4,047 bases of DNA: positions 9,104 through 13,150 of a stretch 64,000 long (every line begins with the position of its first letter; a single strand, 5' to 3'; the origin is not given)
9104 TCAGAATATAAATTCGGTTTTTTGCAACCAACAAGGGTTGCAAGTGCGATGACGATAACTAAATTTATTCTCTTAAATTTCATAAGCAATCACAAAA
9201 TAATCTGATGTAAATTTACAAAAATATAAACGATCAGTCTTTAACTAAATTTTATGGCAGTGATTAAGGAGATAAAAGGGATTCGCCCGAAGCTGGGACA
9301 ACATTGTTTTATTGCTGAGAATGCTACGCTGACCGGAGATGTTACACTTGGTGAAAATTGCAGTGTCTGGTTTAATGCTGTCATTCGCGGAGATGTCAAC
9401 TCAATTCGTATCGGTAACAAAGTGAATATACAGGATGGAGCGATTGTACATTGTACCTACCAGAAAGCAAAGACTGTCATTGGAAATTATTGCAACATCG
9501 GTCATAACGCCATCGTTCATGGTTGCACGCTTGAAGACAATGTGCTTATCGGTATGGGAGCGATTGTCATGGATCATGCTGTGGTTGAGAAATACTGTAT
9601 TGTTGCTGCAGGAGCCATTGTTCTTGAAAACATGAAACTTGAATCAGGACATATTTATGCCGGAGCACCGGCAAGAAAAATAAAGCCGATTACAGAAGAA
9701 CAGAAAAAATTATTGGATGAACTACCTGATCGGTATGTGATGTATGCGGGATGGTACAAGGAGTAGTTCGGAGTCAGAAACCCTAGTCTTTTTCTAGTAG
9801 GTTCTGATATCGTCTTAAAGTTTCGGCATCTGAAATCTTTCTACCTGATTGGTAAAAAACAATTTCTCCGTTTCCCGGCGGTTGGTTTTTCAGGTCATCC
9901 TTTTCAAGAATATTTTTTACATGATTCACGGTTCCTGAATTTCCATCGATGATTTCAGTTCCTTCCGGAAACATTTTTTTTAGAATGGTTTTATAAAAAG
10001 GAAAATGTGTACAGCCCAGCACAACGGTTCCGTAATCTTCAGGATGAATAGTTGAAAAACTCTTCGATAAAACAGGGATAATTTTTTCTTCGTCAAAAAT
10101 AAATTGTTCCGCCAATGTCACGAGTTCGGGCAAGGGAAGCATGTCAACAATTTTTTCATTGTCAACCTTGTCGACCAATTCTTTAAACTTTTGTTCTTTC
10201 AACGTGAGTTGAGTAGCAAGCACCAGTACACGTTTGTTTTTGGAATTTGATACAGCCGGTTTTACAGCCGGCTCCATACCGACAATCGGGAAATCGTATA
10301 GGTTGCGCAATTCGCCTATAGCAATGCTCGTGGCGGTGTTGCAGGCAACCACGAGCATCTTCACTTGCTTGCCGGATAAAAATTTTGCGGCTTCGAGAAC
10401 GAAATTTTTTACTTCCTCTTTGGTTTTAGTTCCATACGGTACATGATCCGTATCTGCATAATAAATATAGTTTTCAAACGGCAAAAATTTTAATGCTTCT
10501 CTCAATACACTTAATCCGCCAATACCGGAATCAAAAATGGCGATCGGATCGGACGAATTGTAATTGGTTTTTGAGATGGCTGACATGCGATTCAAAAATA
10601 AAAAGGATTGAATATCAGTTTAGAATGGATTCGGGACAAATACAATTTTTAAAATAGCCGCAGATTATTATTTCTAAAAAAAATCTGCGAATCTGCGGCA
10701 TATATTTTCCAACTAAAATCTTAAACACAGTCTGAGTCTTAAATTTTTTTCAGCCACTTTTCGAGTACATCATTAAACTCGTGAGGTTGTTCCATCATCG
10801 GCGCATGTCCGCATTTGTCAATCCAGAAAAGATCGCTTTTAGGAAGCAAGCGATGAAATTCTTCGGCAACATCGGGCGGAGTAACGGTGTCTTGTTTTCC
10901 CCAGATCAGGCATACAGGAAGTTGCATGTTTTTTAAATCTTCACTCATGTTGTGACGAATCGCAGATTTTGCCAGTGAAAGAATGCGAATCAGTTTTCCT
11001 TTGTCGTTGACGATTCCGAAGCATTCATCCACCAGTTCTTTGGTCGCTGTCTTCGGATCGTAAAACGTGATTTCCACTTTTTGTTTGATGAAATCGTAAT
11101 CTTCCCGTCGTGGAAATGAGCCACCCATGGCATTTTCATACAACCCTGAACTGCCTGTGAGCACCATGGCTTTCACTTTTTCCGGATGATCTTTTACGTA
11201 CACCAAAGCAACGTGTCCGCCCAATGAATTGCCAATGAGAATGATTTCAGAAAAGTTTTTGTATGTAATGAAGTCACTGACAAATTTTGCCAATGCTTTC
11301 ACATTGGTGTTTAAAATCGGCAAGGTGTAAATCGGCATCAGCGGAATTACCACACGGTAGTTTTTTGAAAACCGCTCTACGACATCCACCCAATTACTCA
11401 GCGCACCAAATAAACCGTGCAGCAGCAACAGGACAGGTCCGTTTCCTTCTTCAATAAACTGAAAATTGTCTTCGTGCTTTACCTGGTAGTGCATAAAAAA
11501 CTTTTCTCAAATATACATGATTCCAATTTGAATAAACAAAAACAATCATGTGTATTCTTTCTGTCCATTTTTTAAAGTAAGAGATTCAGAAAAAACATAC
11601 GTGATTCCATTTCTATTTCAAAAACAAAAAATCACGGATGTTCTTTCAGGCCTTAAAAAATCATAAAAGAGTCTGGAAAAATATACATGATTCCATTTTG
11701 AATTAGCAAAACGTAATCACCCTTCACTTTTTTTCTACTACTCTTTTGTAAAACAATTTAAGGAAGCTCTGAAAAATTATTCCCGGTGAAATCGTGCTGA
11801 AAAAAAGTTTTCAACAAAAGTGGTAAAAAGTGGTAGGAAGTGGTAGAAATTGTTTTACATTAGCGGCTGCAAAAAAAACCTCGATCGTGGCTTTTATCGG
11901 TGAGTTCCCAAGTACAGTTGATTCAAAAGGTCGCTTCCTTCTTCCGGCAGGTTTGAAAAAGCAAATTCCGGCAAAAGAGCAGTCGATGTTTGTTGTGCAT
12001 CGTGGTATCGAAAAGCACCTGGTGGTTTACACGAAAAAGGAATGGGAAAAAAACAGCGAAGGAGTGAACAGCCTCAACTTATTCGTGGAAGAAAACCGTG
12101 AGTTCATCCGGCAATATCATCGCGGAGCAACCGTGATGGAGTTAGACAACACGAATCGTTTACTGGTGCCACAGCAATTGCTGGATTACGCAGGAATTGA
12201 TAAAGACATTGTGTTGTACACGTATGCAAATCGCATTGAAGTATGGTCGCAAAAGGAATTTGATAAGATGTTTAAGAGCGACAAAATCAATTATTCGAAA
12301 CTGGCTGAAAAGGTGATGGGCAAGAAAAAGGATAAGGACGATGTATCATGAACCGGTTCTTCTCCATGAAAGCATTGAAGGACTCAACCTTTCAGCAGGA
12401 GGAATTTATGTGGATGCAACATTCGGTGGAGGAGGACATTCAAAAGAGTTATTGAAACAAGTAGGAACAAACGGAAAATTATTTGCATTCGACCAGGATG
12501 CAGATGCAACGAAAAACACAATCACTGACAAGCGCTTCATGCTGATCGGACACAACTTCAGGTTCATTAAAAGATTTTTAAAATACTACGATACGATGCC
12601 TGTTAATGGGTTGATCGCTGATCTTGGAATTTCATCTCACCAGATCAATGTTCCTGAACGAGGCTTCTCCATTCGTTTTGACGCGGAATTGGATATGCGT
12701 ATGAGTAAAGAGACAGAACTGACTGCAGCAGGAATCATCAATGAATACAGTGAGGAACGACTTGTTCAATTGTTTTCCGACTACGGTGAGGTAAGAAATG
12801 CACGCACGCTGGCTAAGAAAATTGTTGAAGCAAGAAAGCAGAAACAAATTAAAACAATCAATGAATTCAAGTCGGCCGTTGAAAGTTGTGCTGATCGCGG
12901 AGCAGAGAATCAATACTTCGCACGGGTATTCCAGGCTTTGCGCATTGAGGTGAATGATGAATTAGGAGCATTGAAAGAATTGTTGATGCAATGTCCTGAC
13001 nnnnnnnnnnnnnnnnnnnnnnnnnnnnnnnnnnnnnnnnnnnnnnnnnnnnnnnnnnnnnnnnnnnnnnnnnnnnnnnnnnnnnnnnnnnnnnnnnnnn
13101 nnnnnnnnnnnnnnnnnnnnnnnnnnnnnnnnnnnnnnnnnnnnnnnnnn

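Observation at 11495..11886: mraZ leader: canonical triple GTGGT operator plus unusual 45-bp direct repeats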

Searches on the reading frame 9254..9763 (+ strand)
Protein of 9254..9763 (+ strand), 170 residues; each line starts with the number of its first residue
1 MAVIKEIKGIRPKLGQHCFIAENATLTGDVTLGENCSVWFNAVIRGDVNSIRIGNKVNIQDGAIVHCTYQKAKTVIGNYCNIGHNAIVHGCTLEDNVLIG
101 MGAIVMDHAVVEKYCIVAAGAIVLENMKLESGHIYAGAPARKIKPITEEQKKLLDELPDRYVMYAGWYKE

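Call 10: search_protein_families(library=pfam, proteins=[window:9254-9763:+])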
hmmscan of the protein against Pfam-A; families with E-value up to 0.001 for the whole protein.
window:9254-9763:+ (170 aa): 4 families
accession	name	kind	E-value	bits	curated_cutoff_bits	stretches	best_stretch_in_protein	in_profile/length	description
PF00132.30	Hexapep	-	3.4e-20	71.2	27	3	12-46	2-36/36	Bacterial transferase hexapeptide (six repeats)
PF25084.1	LbH_EIF2B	-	1.4e-10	41.5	54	1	51-131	16-101/105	EIF2B subunit epsilon LbH domain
PF14602.12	Hexapep_2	-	7.5e-07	29.2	27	1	74-105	2-32/34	Hexapeptide repeat of succinyl-transferase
PF24894.1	Hexapep_GlmU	-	0.00042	20.8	23.3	0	59-128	21-88/104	GlmU-like, C-terminal hexapeptide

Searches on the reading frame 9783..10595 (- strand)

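Call 10: search_protein_families(library=pfam, proteins=[window:9783-10595:-])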
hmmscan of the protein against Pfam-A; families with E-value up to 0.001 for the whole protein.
window:9783-10595:- (270 aa): 1 family
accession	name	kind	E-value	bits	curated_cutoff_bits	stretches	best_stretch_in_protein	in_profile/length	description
PF01177.27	Asp_Glu_race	-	6.8e-16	59.1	31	1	44-224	31-209/211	Asp/Glu/Hydantoin racemase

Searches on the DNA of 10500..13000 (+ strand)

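Call 4: search_rna_families(source=window, start=10500, end=13000, threshold=evalue, max_evalue=10)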
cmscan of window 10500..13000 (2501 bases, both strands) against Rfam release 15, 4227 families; matches with E-value up to 10: 4.
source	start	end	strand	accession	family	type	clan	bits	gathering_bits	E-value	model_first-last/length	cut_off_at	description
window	11699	11816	-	RF00038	PrfA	Cis-reg; thermoregulator;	-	21.4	88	8.5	1-132/132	no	PrfA thermoregulator UTR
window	11584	11650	-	RF03474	mir-4766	Gene; miRNA;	-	17.8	72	5.6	1-56/56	no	mir-4766 microRNA precursor family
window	11510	11553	+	RF02427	SpF10_sRNA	Gene; sRNA;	-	17.2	60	9.2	1-57/57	no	Streptococcus sRNA SpF10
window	11577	11659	-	RF00053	mir-7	Gene; miRNA;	-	16.7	51.8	6.6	1-91/91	no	mir-7 microRNA precursor family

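Call 36: build_rna_model(alignment_id=A1, structure=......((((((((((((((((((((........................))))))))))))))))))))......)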
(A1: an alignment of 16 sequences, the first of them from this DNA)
Model R1 built from alignment A1 (16 sequences, 76 columns); structure: as given.
model positions 69; base pairs 20; branch points 0; effective number of sequences 16; information 0.65 bits per position. Calibrated on 0.2 Mb of random sequence (short: E-values are rough).
structure used (alignment columns):
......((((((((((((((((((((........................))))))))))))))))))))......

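Call 37: search_with_rna_model(model_id=R1, sources=[window, L001, L004, L007, L010, L013, L015, L016, L018, L019, L020, L021, L022, L023, L024, L025, L026, L027], max_evalue=10)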
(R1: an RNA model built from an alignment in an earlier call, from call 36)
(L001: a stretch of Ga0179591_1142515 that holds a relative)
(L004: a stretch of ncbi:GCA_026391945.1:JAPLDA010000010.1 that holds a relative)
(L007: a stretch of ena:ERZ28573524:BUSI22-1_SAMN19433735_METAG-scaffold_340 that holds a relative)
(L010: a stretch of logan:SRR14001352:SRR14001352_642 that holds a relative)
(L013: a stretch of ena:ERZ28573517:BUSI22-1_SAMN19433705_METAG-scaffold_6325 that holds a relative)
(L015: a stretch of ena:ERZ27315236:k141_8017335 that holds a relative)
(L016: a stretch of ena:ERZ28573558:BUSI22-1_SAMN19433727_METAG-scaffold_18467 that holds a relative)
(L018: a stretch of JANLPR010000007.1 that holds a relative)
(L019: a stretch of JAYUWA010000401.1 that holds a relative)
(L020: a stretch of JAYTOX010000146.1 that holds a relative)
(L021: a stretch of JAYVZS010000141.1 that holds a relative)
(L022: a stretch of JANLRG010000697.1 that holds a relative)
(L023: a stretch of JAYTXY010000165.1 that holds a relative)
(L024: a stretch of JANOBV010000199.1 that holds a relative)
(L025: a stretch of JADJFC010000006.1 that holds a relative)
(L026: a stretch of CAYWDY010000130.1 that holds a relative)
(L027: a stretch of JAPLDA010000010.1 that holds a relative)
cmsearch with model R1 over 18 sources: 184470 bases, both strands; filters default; matches with E-value up to 10: 27.
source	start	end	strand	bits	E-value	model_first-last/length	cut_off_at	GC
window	11501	11569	+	70.3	3.3e-11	1-69/69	no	0.26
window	11585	11655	+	67.4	1.3e-10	1-69/69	no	0.31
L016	2574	2642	+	65.6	3.1e-10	1-69/69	no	0.25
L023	1241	1309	-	63.5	8e-10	1-69/69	no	0.26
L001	40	109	+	60.3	3.7e-09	1-69/69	no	0.3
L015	2558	2626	+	59.4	5.7e-09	1-69/69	no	0.3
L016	2657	2725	+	58.5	8.7e-09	1-69/69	no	0.3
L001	125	190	+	56.3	2.3e-08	1-69/69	no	0.27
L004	2531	2597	+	55.9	2.9e-08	1-69/69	no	0.31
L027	7027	7093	+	55.9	2.9e-08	1-69/69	no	0.31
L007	2559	2627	+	50.1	4.3e-07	1-69/69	no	0.35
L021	1817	1885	-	50.1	4.3e-07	1-69/69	no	0.35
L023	1159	1226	-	46.7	2.1e-06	1-69/69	no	0.26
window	11671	11740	+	46.3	2.6e-06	1-69/69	no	0.3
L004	2612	2677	+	41.2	2.9e-05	1-69/69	no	0.44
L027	7108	7173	+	41.2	2.9e-05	1-69/69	no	0.44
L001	205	273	+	36.6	0.00024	1-69/69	no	0.33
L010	2703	2770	+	32.8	0.0015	1-69/69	no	0.35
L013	2703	2772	+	32.5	0.0017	1-69/69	no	0.27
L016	2653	2721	-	17.3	2.2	1-69/69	no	0.3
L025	695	731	-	16.4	3.2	1-69/69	no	0.27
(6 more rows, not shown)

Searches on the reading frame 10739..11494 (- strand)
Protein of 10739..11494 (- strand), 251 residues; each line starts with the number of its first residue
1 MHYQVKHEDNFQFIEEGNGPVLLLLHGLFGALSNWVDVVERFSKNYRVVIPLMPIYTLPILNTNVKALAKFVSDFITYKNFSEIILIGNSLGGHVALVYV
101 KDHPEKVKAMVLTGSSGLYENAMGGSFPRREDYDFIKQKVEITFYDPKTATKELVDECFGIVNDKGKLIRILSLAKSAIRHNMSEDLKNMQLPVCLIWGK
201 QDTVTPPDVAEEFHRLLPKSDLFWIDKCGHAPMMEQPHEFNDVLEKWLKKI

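Call 10: search_protein_families(library=pfam, proteins=[window:10739-11494:-])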
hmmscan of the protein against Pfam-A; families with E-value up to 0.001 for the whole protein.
window:10739-11494:- (251 aa): 9 families
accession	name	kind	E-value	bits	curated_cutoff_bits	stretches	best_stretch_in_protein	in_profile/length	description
PF00561.26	Abhydrolase_1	-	7.9e-22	78.5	25.8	2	20-118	1-103/245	alpha/beta hydrolase fold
PF12146.15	Hydrolase_4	-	2.4e-13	50.4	27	2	63-115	57-109/239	Serine aminopeptidase, S33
PF12697.13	Abhydrolase_6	-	1.9e-12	48.8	26.3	1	22-242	1-216/217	Alpha/beta hydrolase family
PF03096.20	Ndr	-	2.3e-06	27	23.3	1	65-249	82-277/283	Ndr family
PF12695.13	Abhydrolase_5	-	3.4e-06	27.4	27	0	43-115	24-89/164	Alpha/beta hydrolase family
PF10230.15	LIDHydrolase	-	0.00023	21.4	27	0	63-111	63-114/262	Lipid-droplet associated hydrolase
PF00756.26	Esterase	-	0.00028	21.2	22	0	85-110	118-144/251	Putative esterase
PF20408.4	Abhydrolase_11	-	0.00062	20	27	0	67-114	63-106/193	Alpha/beta hydrolase domain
PF02230.22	Abhydrolase_2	-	0.00096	19.5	23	0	81-112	104-135/217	Phospholipase/Carboxylesterase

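Call 41: search_protein_families(library=ncbifam, proteins=[window:10739-11494:-])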
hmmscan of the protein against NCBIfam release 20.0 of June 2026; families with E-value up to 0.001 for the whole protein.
window:10739-11494:- (251 aa): 26 families (the best 25 are shown)
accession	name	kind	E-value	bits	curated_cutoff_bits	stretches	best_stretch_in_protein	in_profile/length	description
NF011457.0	PRK14875.1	equivalog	4.5e-28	98.3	307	1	11-249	122-370/372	acetoin dehydrogenase dihydrolipoyllysine-residue acetyltransferase subunit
NF052614.1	AB_fold_OlsI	equivalog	4.7e-23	82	385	1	62-250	60-257/272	ornithine lipid biosynthesis O-acyltransferase OlsI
NF045632.1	hydroxlase_HsaD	equivalog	1.6e-22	79.8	400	1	16-249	31-289/290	4,5:9,10-diseco-3-hydroxy-5,9,17-trioxoandrosta-1(10),2-diene-4-oate hydrolase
TIGR03695.1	menH_SHCHC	equivalog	2.2e-22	79.7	208.55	2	19-118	2-108/252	2-succinyl-6-hydroxy-2,4-cyclohexadiene-1-carboxylate synthase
TIGR01738.1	bioH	equivalog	8e-22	78.1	206.95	2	182-246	179-243/245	pimeloyl-ACP methyl ester esterase BioH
NF050089.1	i_nPHAscl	equivalog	1.3e-20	73.6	300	2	10-117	8-119/288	intracellular short-chain-length polyhydroxyalkanoate depolymerase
TIGR02427.1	protocat_pcaD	equivalog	1.9e-20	73.4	255.85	2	178-249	179-251/251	3-oxoadipate enol-lactonase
NF051488.1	bifunc_PcaDC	exception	1.8e-19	70.2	390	1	18-249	11-251/375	bifunctional 3-oxoadipate enol-lactonase/4-carboxymuconolactone decarboxylase PcaDC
TIGR03056.1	bchO_mg_che_rel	equivalog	1.6e-17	63.4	172.55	2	14-120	21-134/278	alpha/beta fold hydrolase BchO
TIGR01250.1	pro_imino_pep_2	subfamily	2.4e-15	56.9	167.65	1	182-248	222-287/288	proline iminopeptidase-family hydrolase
NF008340.0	PRK11126.1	equivalog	3.1e-15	56.1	261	1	14-119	9-117/255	2-succinyl-6-hydroxy-2,4-cyclohexadiene-1-carboxylate synthase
NF051487.1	bifunc_PcaCD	exception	3.9e-15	55.9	430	1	23-249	176-412/413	bifunctional 4-carboxymuconolactone decarboxylase/3-oxoadipate enol-lactonase PcaCD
TIGR03611.1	RutD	equivalog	4.6e-15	55.7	238.5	2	179-249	186-256/258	pyrimidine utilization protein D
TIGR03343.1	biphenyl_bphD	equivalog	1.5e-14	53.9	462.15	1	11-248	22-280/282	2-hydroxy-6-oxo-6-phenylhexa-2,4-dienoate hydrolase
NF007674.0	PRK10349.1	equivalog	1.5e-12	47.7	449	2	183-245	188-250/256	pimeloyl-ACP methyl ester esterase BioH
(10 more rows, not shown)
